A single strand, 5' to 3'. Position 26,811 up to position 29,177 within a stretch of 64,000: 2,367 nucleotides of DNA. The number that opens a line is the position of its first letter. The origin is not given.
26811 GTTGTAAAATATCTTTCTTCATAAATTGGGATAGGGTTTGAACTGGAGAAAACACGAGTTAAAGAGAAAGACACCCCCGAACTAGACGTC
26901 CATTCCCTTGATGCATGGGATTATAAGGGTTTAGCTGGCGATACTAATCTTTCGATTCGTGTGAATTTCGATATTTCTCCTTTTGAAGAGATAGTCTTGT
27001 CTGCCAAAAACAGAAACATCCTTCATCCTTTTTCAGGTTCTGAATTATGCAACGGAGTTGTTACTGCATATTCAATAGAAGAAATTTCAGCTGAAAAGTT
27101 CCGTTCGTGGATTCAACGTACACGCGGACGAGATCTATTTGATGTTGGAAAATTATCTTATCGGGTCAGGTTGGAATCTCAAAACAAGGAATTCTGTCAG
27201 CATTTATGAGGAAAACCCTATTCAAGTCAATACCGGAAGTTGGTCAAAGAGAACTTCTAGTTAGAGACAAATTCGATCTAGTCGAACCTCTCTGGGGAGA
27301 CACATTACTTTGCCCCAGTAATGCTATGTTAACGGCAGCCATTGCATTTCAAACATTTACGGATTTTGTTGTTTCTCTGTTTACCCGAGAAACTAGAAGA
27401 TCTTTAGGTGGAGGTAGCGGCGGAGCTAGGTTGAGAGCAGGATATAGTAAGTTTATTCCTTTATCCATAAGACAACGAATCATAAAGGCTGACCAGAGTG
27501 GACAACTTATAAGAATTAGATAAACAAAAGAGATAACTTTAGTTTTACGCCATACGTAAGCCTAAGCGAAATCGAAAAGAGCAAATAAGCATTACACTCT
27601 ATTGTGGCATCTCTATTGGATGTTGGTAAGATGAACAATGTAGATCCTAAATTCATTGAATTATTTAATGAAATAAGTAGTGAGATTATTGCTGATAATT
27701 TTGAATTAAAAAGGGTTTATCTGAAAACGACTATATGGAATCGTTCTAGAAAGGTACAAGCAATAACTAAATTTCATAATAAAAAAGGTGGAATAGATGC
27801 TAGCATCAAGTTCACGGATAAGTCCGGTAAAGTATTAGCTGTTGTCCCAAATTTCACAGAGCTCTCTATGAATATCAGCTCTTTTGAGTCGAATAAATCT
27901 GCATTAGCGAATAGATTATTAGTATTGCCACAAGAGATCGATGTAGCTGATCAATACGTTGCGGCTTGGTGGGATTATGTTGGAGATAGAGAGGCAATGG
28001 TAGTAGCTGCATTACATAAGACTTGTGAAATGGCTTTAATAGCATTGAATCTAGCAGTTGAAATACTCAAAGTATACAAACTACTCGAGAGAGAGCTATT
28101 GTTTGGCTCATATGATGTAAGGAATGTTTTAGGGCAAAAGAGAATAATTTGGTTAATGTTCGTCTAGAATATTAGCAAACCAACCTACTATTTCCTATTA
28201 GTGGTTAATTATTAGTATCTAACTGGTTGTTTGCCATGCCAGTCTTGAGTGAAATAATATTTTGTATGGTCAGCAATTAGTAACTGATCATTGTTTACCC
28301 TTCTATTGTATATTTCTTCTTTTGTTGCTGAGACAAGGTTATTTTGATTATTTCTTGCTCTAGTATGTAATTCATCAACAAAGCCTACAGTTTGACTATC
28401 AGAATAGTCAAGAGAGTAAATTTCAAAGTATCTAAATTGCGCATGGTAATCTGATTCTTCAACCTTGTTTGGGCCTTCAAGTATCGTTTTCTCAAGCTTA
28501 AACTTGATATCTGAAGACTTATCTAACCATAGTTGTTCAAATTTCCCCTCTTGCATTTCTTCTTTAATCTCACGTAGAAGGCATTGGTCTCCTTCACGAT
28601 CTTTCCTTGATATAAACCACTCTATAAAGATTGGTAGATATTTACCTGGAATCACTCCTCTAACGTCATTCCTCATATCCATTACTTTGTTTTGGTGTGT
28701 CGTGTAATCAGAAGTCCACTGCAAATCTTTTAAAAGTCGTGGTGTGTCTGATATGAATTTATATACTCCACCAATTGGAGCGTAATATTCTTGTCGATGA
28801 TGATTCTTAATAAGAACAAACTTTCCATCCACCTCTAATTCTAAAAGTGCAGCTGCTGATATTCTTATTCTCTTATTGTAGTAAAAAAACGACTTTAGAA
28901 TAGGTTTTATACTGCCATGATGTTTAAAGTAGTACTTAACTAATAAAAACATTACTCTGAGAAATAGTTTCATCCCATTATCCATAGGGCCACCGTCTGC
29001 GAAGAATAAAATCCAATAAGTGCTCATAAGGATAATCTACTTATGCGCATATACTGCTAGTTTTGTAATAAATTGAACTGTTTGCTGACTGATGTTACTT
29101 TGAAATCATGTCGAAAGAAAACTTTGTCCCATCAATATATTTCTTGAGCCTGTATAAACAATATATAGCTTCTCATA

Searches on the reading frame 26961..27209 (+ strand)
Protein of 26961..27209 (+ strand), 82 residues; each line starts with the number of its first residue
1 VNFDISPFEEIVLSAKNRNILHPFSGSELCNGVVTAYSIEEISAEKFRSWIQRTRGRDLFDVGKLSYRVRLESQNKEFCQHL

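Call 11: search_protein_families(library=pfam, proteins=[window:26961-27209:+], max_evalue=0.01)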
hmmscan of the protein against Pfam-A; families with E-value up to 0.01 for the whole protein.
window:26961-27209:+ (82 aa): 1 family
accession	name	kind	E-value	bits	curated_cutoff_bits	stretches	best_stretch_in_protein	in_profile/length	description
PF08843.17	AbiEii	-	5.4e-08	33.5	22.5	1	33-65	132-168/238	Nucleotidyl transferase AbiEii toxin, Type IV TA system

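Call 59: search_protein_families(library=padloc, proteins=[window:26961-27209:+], max_evalue=0.001)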
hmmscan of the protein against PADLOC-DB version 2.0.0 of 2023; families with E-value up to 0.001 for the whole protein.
window:26961-27209:+ (82 aa): 10 families
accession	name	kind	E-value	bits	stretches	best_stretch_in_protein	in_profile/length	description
PDLC02304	AbiEii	-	2.9e-14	51.6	1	3-73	127-195/260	AbiEii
PDLC02317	AbiEii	-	1.1e-11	42.3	1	3-75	140-212/396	AbiEii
PDLC02294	AbiEii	-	6.6e-07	27.4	1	33-64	153-184/260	AbiEii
PDLC02323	AbiEii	-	9.8e-07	26.6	1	2-66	122-184/248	AbiEii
PDLC02305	AbiEii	-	4e-06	24.3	1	13-73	141-198/306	AbiEii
PDLC02307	AbiEii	-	1.5e-05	22.9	1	29-65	109-144/219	AbiEii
PDLC02306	AbiEii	-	0.0001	20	1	32-76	166-215/280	AbiEii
PDLC02288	AbiEii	-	0.00021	18.3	1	31-72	165-210/294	AbiEii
PDLC02318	AbiEii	-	0.00023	18.6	1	35-68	153-186/280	AbiEii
PDLC02328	AbiEii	-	0.00039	18.4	1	30-67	107-143/203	AbiEii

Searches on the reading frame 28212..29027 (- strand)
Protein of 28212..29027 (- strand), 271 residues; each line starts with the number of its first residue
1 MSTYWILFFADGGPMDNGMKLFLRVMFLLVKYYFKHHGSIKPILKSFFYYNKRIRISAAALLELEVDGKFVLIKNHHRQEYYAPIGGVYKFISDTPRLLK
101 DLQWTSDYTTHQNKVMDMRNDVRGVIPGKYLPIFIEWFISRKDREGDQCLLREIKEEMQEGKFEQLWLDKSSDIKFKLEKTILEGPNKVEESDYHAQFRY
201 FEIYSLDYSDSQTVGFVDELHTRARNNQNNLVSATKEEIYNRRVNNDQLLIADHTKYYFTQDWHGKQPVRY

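Call 11: search_protein_families(library=pfam, proteins=[window:28212-29027:-], max_evalue=0.01)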
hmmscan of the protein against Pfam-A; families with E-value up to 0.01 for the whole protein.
window:28212-29027:- (271 aa): 1 family
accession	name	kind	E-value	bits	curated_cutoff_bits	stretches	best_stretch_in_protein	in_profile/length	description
PF18167.6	Sa_NUDIX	-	2.8e-35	122.5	25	1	53-257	1-197/199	SMODS-associated NUDIX domain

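Call 59: search_protein_families(library=padloc, proteins=[window:28212-29027:-], max_evalue=0.001)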
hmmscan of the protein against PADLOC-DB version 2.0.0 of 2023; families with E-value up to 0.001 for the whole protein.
window:28212-29027:- (271 aa): 5 families
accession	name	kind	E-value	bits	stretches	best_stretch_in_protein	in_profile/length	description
PDLC00693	Effector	-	8.5e-31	105.5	1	20-257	11-241/243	2TM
PDLC00667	Effector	-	3.6e-27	93.6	1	43-256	66-275/299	2TM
PDLC00675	Effector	-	2.2e-26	91.3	1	17-264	33-274/276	2TM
PDLC03809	RTasNUDIX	-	1.3e-24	84.9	1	23-248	7-220/234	DRT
PDLC00699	Effector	-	3.6e-21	73.9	1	43-257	70-273/275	2TM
